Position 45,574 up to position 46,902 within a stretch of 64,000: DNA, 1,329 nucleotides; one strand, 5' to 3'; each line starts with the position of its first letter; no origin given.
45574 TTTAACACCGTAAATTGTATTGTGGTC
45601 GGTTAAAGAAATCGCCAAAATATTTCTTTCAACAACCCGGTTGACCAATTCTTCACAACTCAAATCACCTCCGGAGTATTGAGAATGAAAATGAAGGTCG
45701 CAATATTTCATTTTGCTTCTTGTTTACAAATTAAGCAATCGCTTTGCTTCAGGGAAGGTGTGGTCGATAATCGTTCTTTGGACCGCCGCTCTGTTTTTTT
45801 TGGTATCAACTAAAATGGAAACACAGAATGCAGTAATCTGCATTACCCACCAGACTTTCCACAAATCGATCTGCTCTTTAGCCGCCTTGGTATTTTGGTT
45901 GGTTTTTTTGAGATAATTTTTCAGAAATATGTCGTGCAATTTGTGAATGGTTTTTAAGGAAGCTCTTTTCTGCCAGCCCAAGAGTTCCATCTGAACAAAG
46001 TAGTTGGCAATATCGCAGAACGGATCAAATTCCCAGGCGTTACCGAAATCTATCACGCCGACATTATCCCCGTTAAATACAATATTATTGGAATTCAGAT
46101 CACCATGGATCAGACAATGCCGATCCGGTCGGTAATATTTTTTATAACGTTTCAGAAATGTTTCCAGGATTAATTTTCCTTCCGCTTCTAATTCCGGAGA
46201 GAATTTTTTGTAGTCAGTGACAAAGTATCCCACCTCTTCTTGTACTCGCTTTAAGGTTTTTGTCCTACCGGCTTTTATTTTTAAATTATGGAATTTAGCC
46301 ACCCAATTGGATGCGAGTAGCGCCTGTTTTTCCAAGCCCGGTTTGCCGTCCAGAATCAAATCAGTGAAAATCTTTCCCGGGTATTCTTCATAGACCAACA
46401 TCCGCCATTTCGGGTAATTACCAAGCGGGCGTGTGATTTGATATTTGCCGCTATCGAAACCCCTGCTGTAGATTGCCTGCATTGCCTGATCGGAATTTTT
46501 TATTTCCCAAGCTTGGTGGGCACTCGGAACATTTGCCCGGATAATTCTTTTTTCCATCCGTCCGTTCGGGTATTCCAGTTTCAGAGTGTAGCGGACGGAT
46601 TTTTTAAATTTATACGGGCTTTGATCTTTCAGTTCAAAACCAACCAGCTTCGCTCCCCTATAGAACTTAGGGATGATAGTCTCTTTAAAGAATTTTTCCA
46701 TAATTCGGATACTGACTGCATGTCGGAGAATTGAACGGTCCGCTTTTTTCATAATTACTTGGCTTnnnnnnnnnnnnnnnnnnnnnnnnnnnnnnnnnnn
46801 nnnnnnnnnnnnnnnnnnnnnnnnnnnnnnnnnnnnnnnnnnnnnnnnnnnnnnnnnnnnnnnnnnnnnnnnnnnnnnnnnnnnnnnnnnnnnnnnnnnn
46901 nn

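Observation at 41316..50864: Duplicated alpha-glucan module without glgC: glgA2-GH57-GH57(UVR)-APH-like kinase-PHP-PHP-glgA1-GalT-like, all co-directional and overlapping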

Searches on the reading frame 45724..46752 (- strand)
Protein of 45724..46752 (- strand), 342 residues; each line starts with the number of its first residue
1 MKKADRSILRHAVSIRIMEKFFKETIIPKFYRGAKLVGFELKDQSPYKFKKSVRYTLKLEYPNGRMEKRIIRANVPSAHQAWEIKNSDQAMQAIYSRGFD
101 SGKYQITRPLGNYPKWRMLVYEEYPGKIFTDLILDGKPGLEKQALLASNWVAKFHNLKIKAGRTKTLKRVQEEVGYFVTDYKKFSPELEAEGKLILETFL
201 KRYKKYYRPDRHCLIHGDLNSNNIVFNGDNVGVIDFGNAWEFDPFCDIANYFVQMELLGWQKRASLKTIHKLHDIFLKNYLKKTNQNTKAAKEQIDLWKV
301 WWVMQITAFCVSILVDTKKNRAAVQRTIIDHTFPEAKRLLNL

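Call 3: search_protein_families(library=pfam, proteins=[window:45724-46752:-], max_evalue=0.01)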
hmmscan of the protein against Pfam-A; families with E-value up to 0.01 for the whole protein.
window:45724-46752:- (342 aa): 5 families
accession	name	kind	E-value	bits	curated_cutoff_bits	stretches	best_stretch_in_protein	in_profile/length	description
PF01636.29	APH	-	1.4e-10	41.8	23.2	1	79-251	32-209/239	Phosphotransferase enzyme family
PF01633.27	Choline_kinase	-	4.2e-06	26.7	29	1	149-307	94-269/300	Choline/ethanolamine kinase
PF19974.5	TCAD9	-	4.5e-06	26.5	40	1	214-241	299-326/429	Ternary complex associated domain 9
PF01163.29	RIO1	-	0.00019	21.6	22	1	189-240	103-152/187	RIO domain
PF02958.26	EcKL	-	0.0025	17.6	22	1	179-254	183-262/294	Ecdysteroid kinase-like family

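Call 4: search_protein_families(library=ncbifam, proteins=[window:45724-46752:-], max_evalue=0.01)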
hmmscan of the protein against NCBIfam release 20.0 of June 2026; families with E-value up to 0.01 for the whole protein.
window:45724-46752:- (342 aa): 20 families
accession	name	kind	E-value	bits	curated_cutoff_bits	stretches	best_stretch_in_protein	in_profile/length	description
TIGR02172.1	Fb_sc_TIGR02172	paralog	8.4e-08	32.3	228.2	1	68-280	24-218/226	TIGR02172 family protein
NF033692.1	APH_2pp_I_a_f_h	exception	1.2e-05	24.9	475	1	119-249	83-218/290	APH(2'')-Ia/If/Ih family aminoglycoside O-phosphotransferase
TIGR02721.1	ycfN_thiK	equivalog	1.8e-05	24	299.45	1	195-304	131-226/256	thiamine kinase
NF011462.0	PRK14879.1-3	equivalog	2e-05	24.4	174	1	212-289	101-175/192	Kae1-associated kinase Bud32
TIGR03724.2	arch_bud32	equivalog_domain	4.3e-05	23.1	125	1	213-287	105-176/193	KEOPS complex kinase/ATPase Bud32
NF000498.2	APH_2pp_If_Ih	exception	4.7e-05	23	600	1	140-249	105-220/297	APH(2'')-If/Ih family aminoglycoside O-phosphotransferase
NF011461.0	PRK14879.1-2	equivalog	0.0001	22.1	372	1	214-287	121-188/225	Kae1-associated kinase Bud32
NF000508.1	APH_2pp_Ia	exception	0.00023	20.8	600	1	155-249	109-206/277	aminoglycoside O-phosphotransferase APH(2'')-Ia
NF041446.1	APH_2pp_Ii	exception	0.00039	20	625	1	193-250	161-221/297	aminoglycoside O-phosphotransferase APH(2'')-Ii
NF000076.3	APH_2pp_Ie_IVa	exception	0.00051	19.4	600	1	203-265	186-247/301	APH(2'')-Ie/IVa family aminoglycoside O-phosphotransferase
NF033068.1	APH_3p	equivalog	0.00059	19.4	205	1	164-256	129-220/255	APH(3') family aminoglycoside O-phosphotransferase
NF011463.0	PRK14879.1-4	equivalog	0.00067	19.1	188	0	214-239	135-160/237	Kae1-associated kinase Bud32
NF003558.0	PRK05231.1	equivalog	0.0014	17.7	271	1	177-323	147-291/322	homoserine kinase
NF041256.1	GntI_guanitoxin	equivalog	0.0015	17.9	357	1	166-258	155-220/282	guanitoxin biosynthesis pre-guanitoxin N-oxide kinase GntI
TIGR00938.1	thrB_alt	equivalog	0.0018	17.7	255.9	1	182-322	156-289/307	homoserine kinase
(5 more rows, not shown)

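Call 10: search_solved_structures(query=window:45724-46752:-, max_evalue=1)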
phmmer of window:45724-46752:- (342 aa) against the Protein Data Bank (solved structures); distinct sequences matched with E-value up to 1: 34.
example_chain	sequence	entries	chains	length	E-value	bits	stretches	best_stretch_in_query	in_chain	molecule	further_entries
6ch4_A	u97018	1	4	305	1.7e-05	27.3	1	150-249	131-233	Bifunctional AAC/APH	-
5iqi_A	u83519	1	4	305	8e-05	25.1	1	150-249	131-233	Bifunctional AAC/APH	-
4ork_A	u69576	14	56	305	8.1e-05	25.1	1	150-249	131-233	Bifunctional AAC/APH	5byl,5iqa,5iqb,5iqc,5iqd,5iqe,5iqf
5iqh_A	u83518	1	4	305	8.3e-05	25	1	150-249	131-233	Bifunctional AAC/APH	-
4dtb_A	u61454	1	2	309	0.00011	24.7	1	121-275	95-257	APH(2'')-Id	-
3n4v_A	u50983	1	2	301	0.00011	24.6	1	126-275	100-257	APH(2'')-Id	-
6cd7_A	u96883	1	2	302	0.0002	23.8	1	126-275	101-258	APH(2'')-Id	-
3n4t_A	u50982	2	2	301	0.0002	23.8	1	126-275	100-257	APH(2'')-Id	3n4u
3sgc_A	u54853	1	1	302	0.0002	23.8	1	126-275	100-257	APH(2'')-Id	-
3sg9_A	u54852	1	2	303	0.0002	23.8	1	126-275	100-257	APH(2'')-Id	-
3sg8_A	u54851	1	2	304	0.0002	23.8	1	126-275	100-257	APH(2'')-Id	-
4dt8_A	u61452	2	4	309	0.00021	23.7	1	126-275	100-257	APH(2'')-Id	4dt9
9h2z_A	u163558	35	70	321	0.00023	23.6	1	126-275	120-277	APH(2'')-Id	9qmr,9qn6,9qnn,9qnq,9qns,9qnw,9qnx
4n57_A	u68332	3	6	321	0.00024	23.6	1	126-275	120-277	APH(2'')-Id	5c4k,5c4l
4dbx_A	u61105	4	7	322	0.00024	23.5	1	126-275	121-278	APH(2"")-ID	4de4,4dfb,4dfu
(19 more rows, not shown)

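Call 33: find_homologous_proteins(query=window:45724-46752:-, max_evalue=0.00001)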
Query window:45724-46752:- (342 aa): 9 proteins with E <= 0.00001 among 710 candidates.
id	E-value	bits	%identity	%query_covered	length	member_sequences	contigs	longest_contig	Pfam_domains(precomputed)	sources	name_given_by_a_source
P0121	2.9e-232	788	100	100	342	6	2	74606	PF19974.6,PF01633.27,PF01636.30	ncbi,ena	ncbi:MAG: phosphotransferase [Patescibacteria group bacterium]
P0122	1.9e-206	703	88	100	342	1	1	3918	PF01636.30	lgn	-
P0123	1.5e-187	641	80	100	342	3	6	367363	PF01163.29,PF01636.30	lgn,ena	-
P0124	2.3e-185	634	80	100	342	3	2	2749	PF01163.29,PF01636.30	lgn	-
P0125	7.9e-174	596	85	87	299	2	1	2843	PF19974.6,PF01163.29,PF01636.30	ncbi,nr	ncbi:aminoglycoside phosphotransferase family protein, partial [Patescibacteria group bacterium]|nr:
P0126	3.6e-152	524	68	100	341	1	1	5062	PF19974.6,PF01636.30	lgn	-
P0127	4.4e-139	481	59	100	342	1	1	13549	PF01636.30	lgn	-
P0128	3.0e-130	452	58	100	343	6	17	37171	PF19974.6,PF01636.30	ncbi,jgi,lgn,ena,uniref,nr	ncbi:MAG: hypothetical protein COT24_01575 [Candidatus Kerfeldbacteria bacterium CG08_land_8_20_14_0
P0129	1.9e-128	446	57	100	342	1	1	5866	PF01163.29,PF01636.30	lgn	-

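Call 42: find_homologous_proteins(query=A2, max_evalue=0.001)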
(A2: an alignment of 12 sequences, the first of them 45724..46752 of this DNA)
Query A2 (12 sequences) (342 aa, profile of the alignment): 24 proteins with E <= 0.001 among 5442 candidates.
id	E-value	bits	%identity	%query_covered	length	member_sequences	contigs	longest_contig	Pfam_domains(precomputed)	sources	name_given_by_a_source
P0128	1.2e-132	460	58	100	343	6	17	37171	PF19974.6,PF01636.30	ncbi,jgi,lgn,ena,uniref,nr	ncbi:MAG: hypothetical protein COT24_01575 [Candidatus Kerfeldbacteria bacterium CG08_land_8_20_14_0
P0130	7.9e-131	454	24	68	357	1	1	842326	PF01636.30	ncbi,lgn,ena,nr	ncbi:phosphotransferase [Candidatus Nomurabacteria bacterium]|nr:phosphotransferase [Candidatus Nomu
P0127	1.9e-128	446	59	100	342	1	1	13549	PF01636.30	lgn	-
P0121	7.9e-127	441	100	100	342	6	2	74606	PF19974.6,PF01633.27,PF01636.30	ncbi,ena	ncbi:MAG: phosphotransferase [Patescibacteria group bacterium]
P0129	9.9e-127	441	57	100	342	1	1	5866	PF01163.29,PF01636.30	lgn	-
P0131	7.6e-125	435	24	68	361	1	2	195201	PF01636.30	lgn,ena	-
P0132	6.1e-124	432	24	68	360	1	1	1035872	PF01636.30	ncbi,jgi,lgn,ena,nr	ncbi:aminoglycoside phosphotransferase family protein [Patescibacteria group bacterium]|nr:aminoglyc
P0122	2.4e-122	426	88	100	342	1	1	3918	PF01636.30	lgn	-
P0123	9.0e-122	425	80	100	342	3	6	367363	PF01163.29,PF01636.30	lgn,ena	-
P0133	5.3e-119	415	23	68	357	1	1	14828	PF01636.30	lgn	-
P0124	1.4e-118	414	80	100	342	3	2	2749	PF01163.29,PF01636.30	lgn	-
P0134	2.0e-118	413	26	66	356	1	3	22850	PF01636.30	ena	-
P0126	2.9e-115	403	68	100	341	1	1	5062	PF19974.6,PF01636.30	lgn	-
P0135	1.1e-114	401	25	68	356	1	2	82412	PF01636.30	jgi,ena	jgi:thiamine kinase-like enzyme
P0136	1.0e-112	395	24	69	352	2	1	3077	PF01636.30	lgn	-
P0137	1.1e-111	391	22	74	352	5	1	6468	PF01636.30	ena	-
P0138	3.4e-111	390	24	90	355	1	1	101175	PF01636.30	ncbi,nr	ncbi:MAG: phosphotransferase [Patescibacteria group bacterium]|nr:phosphotransferase [Patescibacteri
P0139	1.9e-110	387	22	69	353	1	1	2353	PF01636.30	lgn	-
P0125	7.5e-110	385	85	87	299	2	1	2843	PF19974.6,PF01163.29,PF01636.30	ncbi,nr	ncbi:aminoglycoside phosphotransferase family protein, partial [Patescibacteria group bacterium]|nr:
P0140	2.6e-108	380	23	69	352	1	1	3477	PF01636.30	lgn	-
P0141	2.9e-106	374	22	68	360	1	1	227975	PF01636.30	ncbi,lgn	-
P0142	3.6e-5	41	34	12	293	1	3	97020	PF01636.30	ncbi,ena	-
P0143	4.1e-5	41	22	40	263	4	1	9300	PF01633.27,PF01636.30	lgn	-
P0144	2.5e-4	38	43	11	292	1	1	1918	PF01636.30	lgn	-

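Call 53: predict_structure(alignment_id=A3)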
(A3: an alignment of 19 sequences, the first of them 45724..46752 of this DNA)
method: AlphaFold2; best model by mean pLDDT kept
length: 342 residues; sequences in the alignment: 19
mean_pLDDT: 91.6   pTM: 0.89
mean pLDDT of the five models: 91.6, 91.3, 90.7, 89.7, 87.8
residues with pLDDT >= 90: 264; 70-90: 65; 50-70: 13; < 50: 0
segments of 3 or more residues with pLDDT < 50: none
pLDDT, mean of each block of 10 residues (from residue 1): 78 92 96 96 66 91 96 76 84 92 94 88 93 87 97 92 91 96 96 98 95 92 94 89 96 94 92 98 95 97 96 88 93 96 89
secondary structure, 60 per line:
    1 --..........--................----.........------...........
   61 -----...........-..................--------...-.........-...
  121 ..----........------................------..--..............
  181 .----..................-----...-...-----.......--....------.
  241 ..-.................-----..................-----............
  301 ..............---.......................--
elements in order: H3-12 H15-30 E35-43 E50-60 E66-76 H78-95 E104-106 E108-113 E118-122 H129-134 H141-156 H167-181 H186-203 E213-215 E224-227 E230-233 E240-242 H244-260 H266-283 H289-314 H318-340

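Call 55: search_protein_representatives(alignment_id=A3)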
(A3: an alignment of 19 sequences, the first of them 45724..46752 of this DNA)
Query: 19 sequences, 353 profile positions. Proteins with E-value up to 0.001 (for the whole library): 3557; up to 1e-10: 789; up to 1e-30: 156. The best 150 are listed.
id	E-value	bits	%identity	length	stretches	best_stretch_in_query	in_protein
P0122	3.4e-127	440.8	-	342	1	3-342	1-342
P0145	1.2e-124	432.4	-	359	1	3-352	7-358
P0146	3.6e-114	398.0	-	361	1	4-351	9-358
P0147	5.4e-107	374.4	-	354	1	11-352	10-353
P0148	6.1e-98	344.6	-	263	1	94-353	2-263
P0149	1.4e-81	290.8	-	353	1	8-352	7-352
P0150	8.8e-76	271.7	-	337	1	15-341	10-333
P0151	6.3e-74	265.6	-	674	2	9-338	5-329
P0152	6.3e-70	252.4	-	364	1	9-352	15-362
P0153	6.9e-70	252.3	-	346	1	11-341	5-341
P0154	2.1e-69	250.7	-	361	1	3-351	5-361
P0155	2.8e-69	250.3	-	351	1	11-352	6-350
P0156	5.3e-68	246.1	-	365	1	7-351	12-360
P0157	9.3e-68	245.3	-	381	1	6-352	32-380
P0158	1.4e-67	244.7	-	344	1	6-342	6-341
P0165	2.0e-62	227.8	-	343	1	10-328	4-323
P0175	2.1e-59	217.8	-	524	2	16-335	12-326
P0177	8.5e-59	215.8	-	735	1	6-341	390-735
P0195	3.2e-51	190.9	-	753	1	10-343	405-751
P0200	2.9e-50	187.8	-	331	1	9-342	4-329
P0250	3.9e-40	154.5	-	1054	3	57-323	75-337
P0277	3.2e-35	138.3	-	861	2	14-323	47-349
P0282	5.8e-34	134.2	-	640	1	12-292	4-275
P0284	2.0e-33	132.4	-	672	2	9-340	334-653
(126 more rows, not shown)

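Call 56: fold_search(model_id=the predicted structure, library=pdb)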
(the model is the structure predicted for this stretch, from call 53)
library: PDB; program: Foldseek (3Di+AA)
matches with E <= 10: 963; with E <= 0.001: 143
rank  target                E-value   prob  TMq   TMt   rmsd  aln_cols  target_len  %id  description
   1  8zic                  5.7e-09  1.00  0.56  0.54   7.1       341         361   14  Structure complex of 4-hydroxytryptamine kinase PsiK complexed with Mg2+ and Tryptamine (released 2025-04-02)
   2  8agy_A                7.3e-09  1.00  0.53  0.52   7.3       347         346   12  The Corramycin phosphotransferase in complex with Corramycin (released 2023-08-16)
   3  2pun_B                7.7e-09  1.00  0.58  0.54   7.4       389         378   11  Structures of 5-methylthioribose kinase reveal substrate specificity and unusual mode of nucleotide binding (released 2007-05-22)
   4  9eto_A                8.9e-09  1.00  0.58  0.55   6.6       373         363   13  PsiK from Psilocybe cubensis (released 2024-11-06)
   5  3fi8                  1.1e-08  1.00  0.63  0.64   5.6       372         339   14  Crystal structure of choline kinase from Plasmodium Falciparum, PF14_0020 (released 2009-02-10)
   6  5iqg_A                1.7e-08  1.00  0.50  0.56   7.4       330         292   17  Aminoglycoside Phosphotransferase (2'')-Ia (CTD of AAC(6')-Ie/APH(2'')-Ia) in complex with GDP, Magnesium, and Gentami (released 2016-05-25)
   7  2pul_B                1.8e-08  1.00  0.54  0.51   6.7       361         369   10  Structures of 5-methylthioribose kinase reveal substrate specificity and unusual mode of nucleotide binding (released 2007-05-22)
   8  9a5i_A                1.9e-08  1.00  0.59  0.52   6.5       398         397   11  Integrative model of MTNK-DHOM by crosslinking MS and deep learning (released 2024-09-18)
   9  2olc_B                2.0e-08  1.00  0.58  0.54   6.4       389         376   10  Crystal structure of 5-methylthioribose kinase in complex with ADP-2Ho (released 2007-05-22)
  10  2olc_A                2.0e-08  1.00  0.54  0.50   7.4       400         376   11  Crystal structure of 5-methylthioribose kinase in complex with ADP-2Ho (released 2007-05-22)
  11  2pul_A                2.7e-08  1.00  0.55  0.51   6.6       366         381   12  Structures of 5-methylthioribose kinase reveal substrate specificity and unusual mode of nucleotide binding (released 2007-05-22)
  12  9h2z_A                3.1e-08  1.00  0.48  0.53   7.7       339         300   15  Crystal structure of APH(2")-IVa alternate (soaking with EK3-18 inhibitor) (released 2025-02-05)
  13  8jsu_D                3.6e-08  1.00  0.57  0.61   6.2       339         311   12  The crystal structure of TvaE in complex with TvaLP (released 2025-09-03)
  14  2pun_A                4.2e-08  1.00  0.57  0.52   6.5       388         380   12  Structures of 5-methylthioribose kinase reveal substrate specificity and unusual mode of nucleotide binding (released 2007-05-22)
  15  3csv                  4.6e-08  1.00  0.59  0.62   5.8       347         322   13  Crystal structure of a putative aminoglycoside phosphotransferase (YP_614837.1) from Silicibacter sp. TM1040 at 2.15 A r (released 2008-04-22)
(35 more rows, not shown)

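Call 57: search_protein_families(library=pfam, proteins=[P0177, P0195, P0151, P0250, P0277, P0282, P0284, P0175], max_evalue=0.001)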
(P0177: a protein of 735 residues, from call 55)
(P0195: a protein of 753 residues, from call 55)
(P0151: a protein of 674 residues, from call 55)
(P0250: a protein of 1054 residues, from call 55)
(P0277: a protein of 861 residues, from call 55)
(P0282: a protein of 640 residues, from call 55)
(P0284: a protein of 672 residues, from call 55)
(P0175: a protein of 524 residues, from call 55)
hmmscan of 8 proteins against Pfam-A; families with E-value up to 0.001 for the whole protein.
P0177 (735 aa): 2 families
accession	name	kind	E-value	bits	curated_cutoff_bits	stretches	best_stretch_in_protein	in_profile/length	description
PF03065.20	Glyco_hydro_57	-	1.4e-28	100.5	21.2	1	22-241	50-284/291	Glycosyl hydrolase family 57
PF01636.29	APH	-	1.1e-10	42.2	23.2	1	471-653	32-210/239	Phosphotransferase enzyme family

P0195 (753 aa): 5 families
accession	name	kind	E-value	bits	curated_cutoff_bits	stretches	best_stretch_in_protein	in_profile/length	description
PF03065.20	Glyco_hydro_57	-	2e-33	116.4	21.2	1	24-244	51-283/291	Glycosyl hydrolase family 57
PF01636.29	APH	-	1.6e-11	44.9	23.2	1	487-668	43-210/239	Phosphotransferase enzyme family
PF01522.26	Polysacc_deac_1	-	0.00021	21.7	23.1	1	65-142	48-122/124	Polysaccharide deacetylase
PF19974.5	TCAD9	-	0.00022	21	40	0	542-673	240-343/429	Ternary complex associated domain 9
PF02958.26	EcKL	-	0.00064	19.6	22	0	589-668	179-261/294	Ecdysteroid kinase-like family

P0151 (674 aa): 7 families
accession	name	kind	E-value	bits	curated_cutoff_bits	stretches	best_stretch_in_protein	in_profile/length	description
PF01636.29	APH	-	9.8e-29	101.2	23.2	2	73-265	28-218/239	Phosphotransferase enzyme family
PF01633.27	Choline_kinase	-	6.4e-20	72.1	29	2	478-625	86-248/300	Choline/ethanolamine kinase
PF02958.26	EcKL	-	3.6e-07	30.3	22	1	514-590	182-262/294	Ecdysteroid kinase-like family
PF19974.5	TCAD9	-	2.3e-06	27.5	40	0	214-238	299-323/429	Ternary complex associated domain 9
PF01163.29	RIO1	-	4.2e-06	26.9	22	0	211-239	123-151/187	RIO domain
PF07914.17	DUF1679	-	8e-06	25.4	24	1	538-641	259-368/414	Uncharacterized oxidoreductase dhs-27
PF00069.31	Pkinase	-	0.00028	20.8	31.7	0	548-581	117-150/263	Protein kinase domain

P0250 (1054 aa): 3 families
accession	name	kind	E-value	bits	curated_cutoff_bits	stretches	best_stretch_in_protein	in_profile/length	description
PF01636.29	APH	-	3.2e-38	132.3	23.2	3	91-277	22-212/239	Phosphotransferase enzyme family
PF19974.5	TCAD9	-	9.6e-05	22.1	40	1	230-270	292-333/429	Ternary complex associated domain 9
PF02958.26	EcKL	-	0.00012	21.9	22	0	232-275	212-261/294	Ecdysteroid kinase-like family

P0277 (861 aa): 4 families
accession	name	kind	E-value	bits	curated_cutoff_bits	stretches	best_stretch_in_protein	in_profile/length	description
PF01636.29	APH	-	2.7e-34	119.4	23.2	2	108-287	23-210/239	Phosphotransferase enzyme family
PF19974.5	TCAD9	-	1.2e-09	38.3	40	1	243-278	293-328/429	Ternary complex associated domain 9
PF06293.20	Kdo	-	5.1e-05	23.2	21.3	0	243-277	132-172/207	Lipopolysaccharide kinase (Kdo/WaaP) family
PF02958.26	EcKL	-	0.00068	19.5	22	0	751-812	238-291/294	Ecdysteroid kinase-like family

P0282 (640 aa): 2 families
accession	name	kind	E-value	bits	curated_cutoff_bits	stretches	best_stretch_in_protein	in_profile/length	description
PF02811.25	PHP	-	2.5e-13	51.1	26.4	1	352-505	1-149/164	PHP domain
PF01636.29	APH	-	9.3e-12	45.6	23.2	1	72-245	37-212/239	Phosphotransferase enzyme family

P0284 (672 aa): 5 families
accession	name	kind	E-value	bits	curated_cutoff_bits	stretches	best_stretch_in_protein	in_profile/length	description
PF01636.29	APH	-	9.6e-32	111.1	23.2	2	391-582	20-213/239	Phosphotransferase enzyme family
PF02958.26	EcKL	-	3.8e-07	30.2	22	1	508-598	181-281/294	Ecdysteroid kinase-like family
PF19974.5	TCAD9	-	1.6e-06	28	40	0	193-239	299-344/429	Ternary complex associated domain 9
PF00069.31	Pkinase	-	1.7e-05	24.8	31.7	0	514-577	95-157/263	Protein kinase domain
PF07914.17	DUF1679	-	5.1e-05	22.8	24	0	509-580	241-316/414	Uncharacterized oxidoreductase dhs-27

P0175 (524 aa): 6 families
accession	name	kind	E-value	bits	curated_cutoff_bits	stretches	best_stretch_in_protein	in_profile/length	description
PF01636.29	APH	-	4.3e-18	66.4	23.2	1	110-264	66-216/239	Phosphotransferase enzyme family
PF01633.27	Choline_kinase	-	1.6e-06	28.1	29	1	129-303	76-264/300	Choline/ethanolamine kinase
PF03109.22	ABC1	-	2.1e-05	24.2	22.9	1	186-244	160-218/244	ABC1 atypical kinase-like domain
PF02958.26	EcKL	-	0.00021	21.2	22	1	146-254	160-262/294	Ecdysteroid kinase-like family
PF19974.5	TCAD9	-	0.00023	20.9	40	1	207-258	292-343/429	Ternary complex associated domain 9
PF00069.31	Pkinase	-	0.00032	20.6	31.7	0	189-252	99-157/263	Protein kinase domain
